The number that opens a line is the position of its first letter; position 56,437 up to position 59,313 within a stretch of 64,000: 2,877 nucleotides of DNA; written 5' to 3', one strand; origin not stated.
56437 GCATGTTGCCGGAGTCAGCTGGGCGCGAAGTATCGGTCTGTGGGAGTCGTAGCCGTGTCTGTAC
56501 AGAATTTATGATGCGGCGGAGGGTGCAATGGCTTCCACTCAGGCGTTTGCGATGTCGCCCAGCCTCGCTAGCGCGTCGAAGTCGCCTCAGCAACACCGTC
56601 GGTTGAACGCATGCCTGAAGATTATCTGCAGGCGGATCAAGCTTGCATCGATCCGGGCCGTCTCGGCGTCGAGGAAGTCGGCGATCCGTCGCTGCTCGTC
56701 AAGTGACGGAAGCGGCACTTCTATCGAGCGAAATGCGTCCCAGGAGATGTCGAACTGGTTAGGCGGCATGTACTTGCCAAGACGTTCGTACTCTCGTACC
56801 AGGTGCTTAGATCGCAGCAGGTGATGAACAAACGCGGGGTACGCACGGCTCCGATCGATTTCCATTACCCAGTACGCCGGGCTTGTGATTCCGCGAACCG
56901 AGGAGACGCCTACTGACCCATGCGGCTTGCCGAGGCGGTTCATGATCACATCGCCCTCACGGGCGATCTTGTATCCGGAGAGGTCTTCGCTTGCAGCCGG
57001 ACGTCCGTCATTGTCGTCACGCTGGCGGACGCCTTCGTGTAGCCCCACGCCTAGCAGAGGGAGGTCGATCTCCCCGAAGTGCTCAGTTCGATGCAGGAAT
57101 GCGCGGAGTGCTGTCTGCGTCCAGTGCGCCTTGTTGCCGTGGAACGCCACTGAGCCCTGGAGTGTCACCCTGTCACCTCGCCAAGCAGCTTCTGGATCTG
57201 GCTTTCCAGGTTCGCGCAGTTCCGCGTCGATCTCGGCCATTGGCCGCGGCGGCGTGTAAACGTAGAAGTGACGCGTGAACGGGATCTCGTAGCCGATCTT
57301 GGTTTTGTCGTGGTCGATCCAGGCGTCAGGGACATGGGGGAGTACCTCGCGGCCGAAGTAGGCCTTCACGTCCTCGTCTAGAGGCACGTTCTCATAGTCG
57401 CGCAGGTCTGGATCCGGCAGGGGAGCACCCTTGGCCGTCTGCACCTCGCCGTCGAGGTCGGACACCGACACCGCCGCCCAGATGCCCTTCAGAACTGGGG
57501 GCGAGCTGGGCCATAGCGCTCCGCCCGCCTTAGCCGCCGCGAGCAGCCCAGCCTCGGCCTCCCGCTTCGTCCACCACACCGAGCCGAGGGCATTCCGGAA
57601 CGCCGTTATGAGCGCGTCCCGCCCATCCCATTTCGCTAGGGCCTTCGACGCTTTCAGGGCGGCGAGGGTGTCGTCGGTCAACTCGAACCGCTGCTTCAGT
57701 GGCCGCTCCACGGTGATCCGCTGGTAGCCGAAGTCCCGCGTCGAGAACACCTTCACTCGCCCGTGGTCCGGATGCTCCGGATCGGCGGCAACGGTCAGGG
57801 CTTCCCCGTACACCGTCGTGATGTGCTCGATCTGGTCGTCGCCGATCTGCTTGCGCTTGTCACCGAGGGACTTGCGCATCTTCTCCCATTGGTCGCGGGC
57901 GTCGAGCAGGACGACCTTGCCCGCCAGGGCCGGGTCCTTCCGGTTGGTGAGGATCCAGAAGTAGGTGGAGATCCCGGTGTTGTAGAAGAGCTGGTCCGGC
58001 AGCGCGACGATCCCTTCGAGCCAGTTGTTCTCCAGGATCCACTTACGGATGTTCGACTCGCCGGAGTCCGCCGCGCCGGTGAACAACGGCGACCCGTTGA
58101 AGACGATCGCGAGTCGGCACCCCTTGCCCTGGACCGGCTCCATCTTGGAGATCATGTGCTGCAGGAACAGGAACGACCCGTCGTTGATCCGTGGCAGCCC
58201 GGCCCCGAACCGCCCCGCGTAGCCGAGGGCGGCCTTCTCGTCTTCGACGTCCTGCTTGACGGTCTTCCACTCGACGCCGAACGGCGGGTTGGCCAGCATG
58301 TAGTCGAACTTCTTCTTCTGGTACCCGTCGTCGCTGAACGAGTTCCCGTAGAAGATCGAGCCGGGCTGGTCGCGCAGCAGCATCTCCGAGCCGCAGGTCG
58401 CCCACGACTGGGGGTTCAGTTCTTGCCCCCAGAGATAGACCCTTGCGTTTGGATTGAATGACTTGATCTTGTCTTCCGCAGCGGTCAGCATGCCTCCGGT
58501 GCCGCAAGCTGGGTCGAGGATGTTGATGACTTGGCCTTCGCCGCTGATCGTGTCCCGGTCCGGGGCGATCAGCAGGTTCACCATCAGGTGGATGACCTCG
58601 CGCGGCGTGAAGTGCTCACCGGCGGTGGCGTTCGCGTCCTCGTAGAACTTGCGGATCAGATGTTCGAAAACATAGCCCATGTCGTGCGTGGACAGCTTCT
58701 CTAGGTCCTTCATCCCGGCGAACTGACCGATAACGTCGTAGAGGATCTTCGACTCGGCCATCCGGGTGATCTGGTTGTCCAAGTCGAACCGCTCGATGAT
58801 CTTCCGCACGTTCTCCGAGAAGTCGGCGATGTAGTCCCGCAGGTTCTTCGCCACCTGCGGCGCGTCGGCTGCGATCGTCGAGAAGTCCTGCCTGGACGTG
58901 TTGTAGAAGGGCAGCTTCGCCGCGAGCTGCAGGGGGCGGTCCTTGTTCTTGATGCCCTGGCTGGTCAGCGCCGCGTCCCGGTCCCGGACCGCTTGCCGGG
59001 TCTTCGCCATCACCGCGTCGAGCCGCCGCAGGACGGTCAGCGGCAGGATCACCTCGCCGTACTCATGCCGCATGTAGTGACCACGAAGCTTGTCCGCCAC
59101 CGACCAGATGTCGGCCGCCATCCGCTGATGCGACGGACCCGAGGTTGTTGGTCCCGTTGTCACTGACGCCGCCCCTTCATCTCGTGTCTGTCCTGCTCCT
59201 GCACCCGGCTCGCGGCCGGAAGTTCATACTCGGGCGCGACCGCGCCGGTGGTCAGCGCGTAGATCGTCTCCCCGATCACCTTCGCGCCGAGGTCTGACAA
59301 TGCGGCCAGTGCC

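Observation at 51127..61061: Five-gene operon coupling a type I R-M module to an HTH-methylase-TRD paralog and a cytosolic Ser/Thr kinase with a TPR tail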

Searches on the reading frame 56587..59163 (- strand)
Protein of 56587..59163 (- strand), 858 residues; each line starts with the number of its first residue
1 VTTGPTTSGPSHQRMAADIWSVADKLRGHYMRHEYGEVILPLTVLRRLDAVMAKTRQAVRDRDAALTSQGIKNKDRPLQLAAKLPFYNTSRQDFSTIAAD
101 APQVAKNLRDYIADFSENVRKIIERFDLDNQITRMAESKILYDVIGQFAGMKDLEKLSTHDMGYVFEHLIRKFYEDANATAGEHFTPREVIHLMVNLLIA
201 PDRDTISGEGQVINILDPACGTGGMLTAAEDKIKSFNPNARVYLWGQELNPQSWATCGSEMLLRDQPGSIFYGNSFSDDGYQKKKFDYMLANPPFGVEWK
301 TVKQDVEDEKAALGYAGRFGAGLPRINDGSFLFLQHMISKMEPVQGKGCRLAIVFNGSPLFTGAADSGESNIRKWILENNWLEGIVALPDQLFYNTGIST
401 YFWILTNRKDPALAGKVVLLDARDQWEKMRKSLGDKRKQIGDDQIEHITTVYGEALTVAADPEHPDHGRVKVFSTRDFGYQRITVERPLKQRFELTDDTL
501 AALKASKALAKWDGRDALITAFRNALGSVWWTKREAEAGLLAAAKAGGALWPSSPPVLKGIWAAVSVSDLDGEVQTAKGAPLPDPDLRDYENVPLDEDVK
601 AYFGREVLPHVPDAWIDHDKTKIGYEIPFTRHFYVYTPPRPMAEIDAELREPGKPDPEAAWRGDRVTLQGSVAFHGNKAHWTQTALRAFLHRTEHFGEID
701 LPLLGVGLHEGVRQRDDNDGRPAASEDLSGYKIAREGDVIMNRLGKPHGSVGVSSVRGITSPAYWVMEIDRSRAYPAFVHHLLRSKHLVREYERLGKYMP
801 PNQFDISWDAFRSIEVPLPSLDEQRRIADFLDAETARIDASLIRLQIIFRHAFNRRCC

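Call 3: search_protein_families(library=pfam, proteins=[window:56587-59163:-], max_evalue=0.01)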
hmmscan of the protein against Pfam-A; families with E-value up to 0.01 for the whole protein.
window:56587-59163:- (858 aa): 3 families
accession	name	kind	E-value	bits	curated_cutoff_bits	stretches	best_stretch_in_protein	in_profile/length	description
PF02384.22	N6_Mtase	-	9e-55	186.6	20.4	1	159-455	3-275/311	N-6 DNA Methylase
PF12161.14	HsdM_N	-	1.2e-22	81.5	24.5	1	16-148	2-135/135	HsdM N-terminal domain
PF01420.25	Methylase_S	-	0.0009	19.9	22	1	807-836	125-154/168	Type I restriction modification DNA specificity domain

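Call 6: search_protein_families(library=padloc, proteins=[window:56587-59163:-], max_evalue=0.001)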
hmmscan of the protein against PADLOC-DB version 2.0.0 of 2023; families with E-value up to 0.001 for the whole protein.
window:56587-59163:- (858 aa): 82 families (the best 25 are shown)
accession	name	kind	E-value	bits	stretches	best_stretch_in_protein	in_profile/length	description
PDLC03029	MTase_I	-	7.4e-246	815.7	1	11-651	5-647/661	Type I methyltransferase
PDLC03031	MTase_I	-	3.1e-40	136.1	1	15-455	8-456/834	Type I methyltransferase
PDLC03022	MTase_I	-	2.3e-38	130.1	1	13-432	4-428/857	Type I methyltransferase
PDLC03019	MTase_I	-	8.7e-38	128.2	1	18-411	11-378/932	Type I methyltransferase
PDLC03038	MTase_I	-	7.3e-35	118.1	2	12-452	6-420/896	Type I methyltransferase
PDLC03027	MTase_I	-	9.1e-35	118.3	1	145-454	119-408/810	Type I methyltransferase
PDLC03026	MTase_I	-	2.9e-34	117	1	104-477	67-424/487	Type I methyltransferase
PDLC03035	MTase_I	-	1.8e-33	114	1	13-435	8-415/653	Type I methyltransferase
PDLC03021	MTase_I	-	9.8e-32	108.4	1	97-455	79-418/491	Type I methyltransferase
PDLC03240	MTase_II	-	1.9e-26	90.9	1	17-453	10-429/511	Type II methyltransferase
PDLC03033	MTase_I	-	3.9e-26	90.1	1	163-449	183-458/541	Type I methyltransferase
PDLC03039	MTase_I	-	6.5e-26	88.7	1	14-452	6-418/708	Type I methyltransferase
PDLC03032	MTase_I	-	1.1e-23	81.3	1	162-428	140-389/1001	Type I methyltransferase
PDLC04134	mad2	-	4.6e-22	76.5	1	13-454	139-486/492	mads_2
PDLC03025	MTase_I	-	2.5e-21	74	1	107-401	89-365/569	Type I methyltransferase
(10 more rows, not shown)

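Call 34: search_protein_families(library=ncbifam, proteins=[window:56587-59163:-], max_evalue=0.001)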
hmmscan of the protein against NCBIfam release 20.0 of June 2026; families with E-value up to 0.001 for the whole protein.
window:56587-59163:- (858 aa): 3 families
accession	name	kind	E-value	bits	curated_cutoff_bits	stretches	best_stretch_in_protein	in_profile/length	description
TIGR00497.1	hsdM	equivalog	8.8e-25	87.4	242.75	1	133-452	152-455/515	type I restriction-modification system subunit M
NF047738.1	antiphage_MADS2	equivalog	7.8e-14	50.9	720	1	106-232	240-352/654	methylation-associated defense system DNA methyltransferase MAD2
TIGR02987.1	met_A_Alw26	exception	7e-05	21.8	353.5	1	181-296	3-123/523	Alw26I/Eco31I/Esp3I family type II restriction adenine-specific DNA-methyltransferase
